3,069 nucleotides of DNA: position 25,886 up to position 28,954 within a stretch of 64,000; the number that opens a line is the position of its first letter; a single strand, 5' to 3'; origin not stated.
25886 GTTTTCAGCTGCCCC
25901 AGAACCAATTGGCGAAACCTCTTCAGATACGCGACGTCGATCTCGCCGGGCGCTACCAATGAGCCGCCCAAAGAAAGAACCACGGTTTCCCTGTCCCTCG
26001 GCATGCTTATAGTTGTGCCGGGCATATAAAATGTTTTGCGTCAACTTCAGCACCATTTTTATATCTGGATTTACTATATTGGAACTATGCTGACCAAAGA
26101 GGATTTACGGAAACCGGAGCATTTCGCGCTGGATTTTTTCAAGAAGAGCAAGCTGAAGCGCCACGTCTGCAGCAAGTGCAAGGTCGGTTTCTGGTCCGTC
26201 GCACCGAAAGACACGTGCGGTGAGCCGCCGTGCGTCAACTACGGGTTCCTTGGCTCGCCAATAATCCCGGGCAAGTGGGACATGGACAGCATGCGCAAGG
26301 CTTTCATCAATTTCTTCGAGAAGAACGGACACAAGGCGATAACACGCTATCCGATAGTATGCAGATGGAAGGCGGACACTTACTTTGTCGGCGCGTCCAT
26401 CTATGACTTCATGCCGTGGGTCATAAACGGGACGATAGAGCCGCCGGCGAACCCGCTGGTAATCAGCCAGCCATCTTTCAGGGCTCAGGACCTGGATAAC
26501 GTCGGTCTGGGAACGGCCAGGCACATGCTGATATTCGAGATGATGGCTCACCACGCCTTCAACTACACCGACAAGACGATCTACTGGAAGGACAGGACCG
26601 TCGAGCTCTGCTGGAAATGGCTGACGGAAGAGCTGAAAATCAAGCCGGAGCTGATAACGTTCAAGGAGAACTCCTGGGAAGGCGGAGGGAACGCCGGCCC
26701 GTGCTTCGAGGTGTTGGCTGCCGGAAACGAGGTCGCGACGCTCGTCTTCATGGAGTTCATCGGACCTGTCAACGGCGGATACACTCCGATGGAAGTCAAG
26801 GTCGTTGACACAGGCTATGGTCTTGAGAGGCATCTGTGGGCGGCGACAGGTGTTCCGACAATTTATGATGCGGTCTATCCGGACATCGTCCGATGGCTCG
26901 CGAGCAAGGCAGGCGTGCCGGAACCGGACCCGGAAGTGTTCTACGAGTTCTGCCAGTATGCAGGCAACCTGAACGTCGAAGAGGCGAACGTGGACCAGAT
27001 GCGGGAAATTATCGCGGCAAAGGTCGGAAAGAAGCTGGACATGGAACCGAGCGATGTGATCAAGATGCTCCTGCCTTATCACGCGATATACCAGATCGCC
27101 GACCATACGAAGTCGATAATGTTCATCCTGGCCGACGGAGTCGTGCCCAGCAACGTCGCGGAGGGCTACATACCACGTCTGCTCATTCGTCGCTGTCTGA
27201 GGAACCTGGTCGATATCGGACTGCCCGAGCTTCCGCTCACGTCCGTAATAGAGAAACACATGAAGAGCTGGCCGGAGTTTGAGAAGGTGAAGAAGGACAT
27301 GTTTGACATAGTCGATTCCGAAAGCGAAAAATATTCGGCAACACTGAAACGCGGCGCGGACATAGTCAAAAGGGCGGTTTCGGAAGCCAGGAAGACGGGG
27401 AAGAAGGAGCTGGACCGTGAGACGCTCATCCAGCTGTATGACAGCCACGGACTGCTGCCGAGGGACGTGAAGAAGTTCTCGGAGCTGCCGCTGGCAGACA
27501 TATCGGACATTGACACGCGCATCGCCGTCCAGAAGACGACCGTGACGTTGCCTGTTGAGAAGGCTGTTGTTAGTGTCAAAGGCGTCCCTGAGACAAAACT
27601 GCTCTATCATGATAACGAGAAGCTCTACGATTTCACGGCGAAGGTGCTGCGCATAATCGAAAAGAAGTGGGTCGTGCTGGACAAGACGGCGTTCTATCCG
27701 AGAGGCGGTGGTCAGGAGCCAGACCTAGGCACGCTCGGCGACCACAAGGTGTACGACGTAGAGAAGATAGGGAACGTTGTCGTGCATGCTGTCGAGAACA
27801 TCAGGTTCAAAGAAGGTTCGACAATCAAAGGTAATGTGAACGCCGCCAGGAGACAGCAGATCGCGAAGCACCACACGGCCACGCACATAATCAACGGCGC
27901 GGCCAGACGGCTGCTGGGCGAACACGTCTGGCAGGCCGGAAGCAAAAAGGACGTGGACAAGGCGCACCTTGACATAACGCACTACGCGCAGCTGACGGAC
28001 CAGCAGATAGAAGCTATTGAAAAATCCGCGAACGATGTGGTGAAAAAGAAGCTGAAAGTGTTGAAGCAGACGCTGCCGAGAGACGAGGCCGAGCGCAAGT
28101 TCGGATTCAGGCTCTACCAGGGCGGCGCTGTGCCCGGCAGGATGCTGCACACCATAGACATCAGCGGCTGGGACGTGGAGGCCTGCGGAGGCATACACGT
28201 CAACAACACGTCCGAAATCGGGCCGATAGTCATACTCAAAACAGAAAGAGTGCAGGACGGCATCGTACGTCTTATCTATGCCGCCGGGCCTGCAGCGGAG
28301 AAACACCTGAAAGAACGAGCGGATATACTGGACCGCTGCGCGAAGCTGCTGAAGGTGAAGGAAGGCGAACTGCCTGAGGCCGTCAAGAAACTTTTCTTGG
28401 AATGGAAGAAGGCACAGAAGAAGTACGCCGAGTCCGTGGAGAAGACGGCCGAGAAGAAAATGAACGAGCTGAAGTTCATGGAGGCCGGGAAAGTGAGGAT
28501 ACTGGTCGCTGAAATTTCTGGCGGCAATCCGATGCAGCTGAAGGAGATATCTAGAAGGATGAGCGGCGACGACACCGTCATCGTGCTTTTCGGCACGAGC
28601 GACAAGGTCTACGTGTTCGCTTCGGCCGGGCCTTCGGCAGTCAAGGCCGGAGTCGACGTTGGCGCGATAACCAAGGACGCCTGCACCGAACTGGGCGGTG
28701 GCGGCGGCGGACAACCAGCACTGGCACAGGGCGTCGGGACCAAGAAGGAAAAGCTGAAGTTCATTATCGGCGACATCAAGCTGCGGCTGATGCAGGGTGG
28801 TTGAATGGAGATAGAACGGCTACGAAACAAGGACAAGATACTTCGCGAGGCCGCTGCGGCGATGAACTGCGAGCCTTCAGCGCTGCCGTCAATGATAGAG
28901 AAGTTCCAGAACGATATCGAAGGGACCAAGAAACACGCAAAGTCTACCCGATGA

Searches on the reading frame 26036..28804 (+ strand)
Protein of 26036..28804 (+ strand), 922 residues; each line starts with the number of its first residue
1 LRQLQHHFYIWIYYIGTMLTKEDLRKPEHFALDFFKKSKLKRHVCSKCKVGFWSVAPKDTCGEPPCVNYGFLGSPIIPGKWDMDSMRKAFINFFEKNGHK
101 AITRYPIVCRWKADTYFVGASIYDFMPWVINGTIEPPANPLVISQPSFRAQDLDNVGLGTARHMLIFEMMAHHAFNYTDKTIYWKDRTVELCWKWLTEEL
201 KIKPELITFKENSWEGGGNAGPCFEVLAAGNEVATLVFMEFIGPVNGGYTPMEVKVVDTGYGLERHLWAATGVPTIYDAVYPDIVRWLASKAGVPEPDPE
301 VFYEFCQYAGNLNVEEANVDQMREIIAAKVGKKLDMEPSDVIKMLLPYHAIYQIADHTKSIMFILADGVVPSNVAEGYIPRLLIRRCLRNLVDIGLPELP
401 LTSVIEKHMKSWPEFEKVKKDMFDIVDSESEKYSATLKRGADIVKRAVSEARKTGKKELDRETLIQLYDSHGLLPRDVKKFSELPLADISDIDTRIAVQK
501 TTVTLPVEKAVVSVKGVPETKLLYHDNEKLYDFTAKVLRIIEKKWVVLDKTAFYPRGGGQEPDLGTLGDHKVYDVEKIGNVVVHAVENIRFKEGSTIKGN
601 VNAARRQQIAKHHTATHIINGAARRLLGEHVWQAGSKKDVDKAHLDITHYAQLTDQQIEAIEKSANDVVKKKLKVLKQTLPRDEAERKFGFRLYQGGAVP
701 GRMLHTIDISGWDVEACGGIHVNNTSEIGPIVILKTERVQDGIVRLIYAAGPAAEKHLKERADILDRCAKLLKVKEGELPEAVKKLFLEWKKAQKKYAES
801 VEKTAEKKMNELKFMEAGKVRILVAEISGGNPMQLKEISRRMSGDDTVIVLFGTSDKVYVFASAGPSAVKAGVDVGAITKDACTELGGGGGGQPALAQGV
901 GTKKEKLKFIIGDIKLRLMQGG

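Call 22: search_protein_families(library=ncbifam, proteins=[window:26036-28804:+], max_evalue=0.00001)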
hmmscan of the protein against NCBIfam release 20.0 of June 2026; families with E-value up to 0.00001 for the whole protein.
window:26036-28804:+ (922 aa): 4 families
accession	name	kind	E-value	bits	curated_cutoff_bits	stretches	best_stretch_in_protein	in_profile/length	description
TIGR03683.1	A-tRNA_syn_arch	equivalog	1.2e-297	989.9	744.7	1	29-914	3-897/902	alanine--tRNA ligase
TIGR00344.1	alaS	equivalog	2.1e-183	611.9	457.05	1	86-901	2-847/847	alanine--tRNA ligase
NF002436.0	PRK01584.1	equivalog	3.5e-55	187.6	529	3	597-746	442-588/595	alanine--tRNA ligase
NF040865.1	a_tRNA_ed_AlaXM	equivalog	8.6e-46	156.5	300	1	520-738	1-221/234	alanyl-tRNA editing protein AlaXM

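Call 41: find_homologous_proteins(query=window:26036-28804:+, max_evalue=1e-50)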
Query window:26036-28804:+ (922 aa): 6910 proteins with E <= 1e-50 among 8000 candidates; the best 120 are listed.
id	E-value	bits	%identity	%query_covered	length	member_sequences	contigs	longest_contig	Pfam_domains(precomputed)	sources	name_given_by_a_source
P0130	0.0e+0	2089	100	98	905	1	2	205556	PF01411.25,PF07973.20,PF02272.25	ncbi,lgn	-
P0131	0.0e+0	1482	69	98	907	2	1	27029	PF01411.25,PF07973.20,PF02272.25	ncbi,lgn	ncbi:MAG: alanine--tRNA ligase [Candidatus Aenigmatarchaeota archaeon]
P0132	0.0e+0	1360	62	98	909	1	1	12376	PF01411.25,PF07973.20,PF02272.25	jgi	jgi:alanyl-tRNA synthetase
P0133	0.0e+0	1121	53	97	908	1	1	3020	PF01411.25,PF07973.20,PF02272.25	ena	-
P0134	0.0e+0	1116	54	97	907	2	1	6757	PF01411.25,PF07973.20,PF02272.25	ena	-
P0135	0.0e+0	1099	55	96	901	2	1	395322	PF01411.25,PF07973.20,PF02272.25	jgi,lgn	jgi:alanyl-tRNA synthetase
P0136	0.0e+0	1066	52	94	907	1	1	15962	PF01411.25,PF07973.20,PF02272.25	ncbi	-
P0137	0.0e+0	1055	54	90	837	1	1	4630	PF01411.25,PF07973.20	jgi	-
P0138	0.0e+0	1046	53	95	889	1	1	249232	PF01411.25,PF07973.20,PF02272.25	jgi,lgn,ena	-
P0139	1.3e-297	1008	51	97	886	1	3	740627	PF01411.25,PF07973.20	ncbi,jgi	-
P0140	3.0e-297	1006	56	86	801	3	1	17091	PF01411.25,PF07973.20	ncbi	-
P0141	6.7e-296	1002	52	97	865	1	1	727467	PF01411.25,PF07973.20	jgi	jgi:alanyl-tRNA synthetase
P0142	7.7e-296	1002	51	98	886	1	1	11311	PF01411.25,PF07973.20,PF02272.25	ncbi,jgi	-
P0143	4.0e-293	993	56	86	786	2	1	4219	PF01411.25,PF07973.20,PF02272.25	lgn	-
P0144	1.6e-290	984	52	97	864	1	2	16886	PF01411.25,PF07973.20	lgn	-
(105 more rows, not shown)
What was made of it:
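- Tried and rejected: Taxonomy therefore rests on archaeal-type aaRS models and a 69% AlaRS match to an Aenigmatarchaeota MAG (calls 22, 41).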
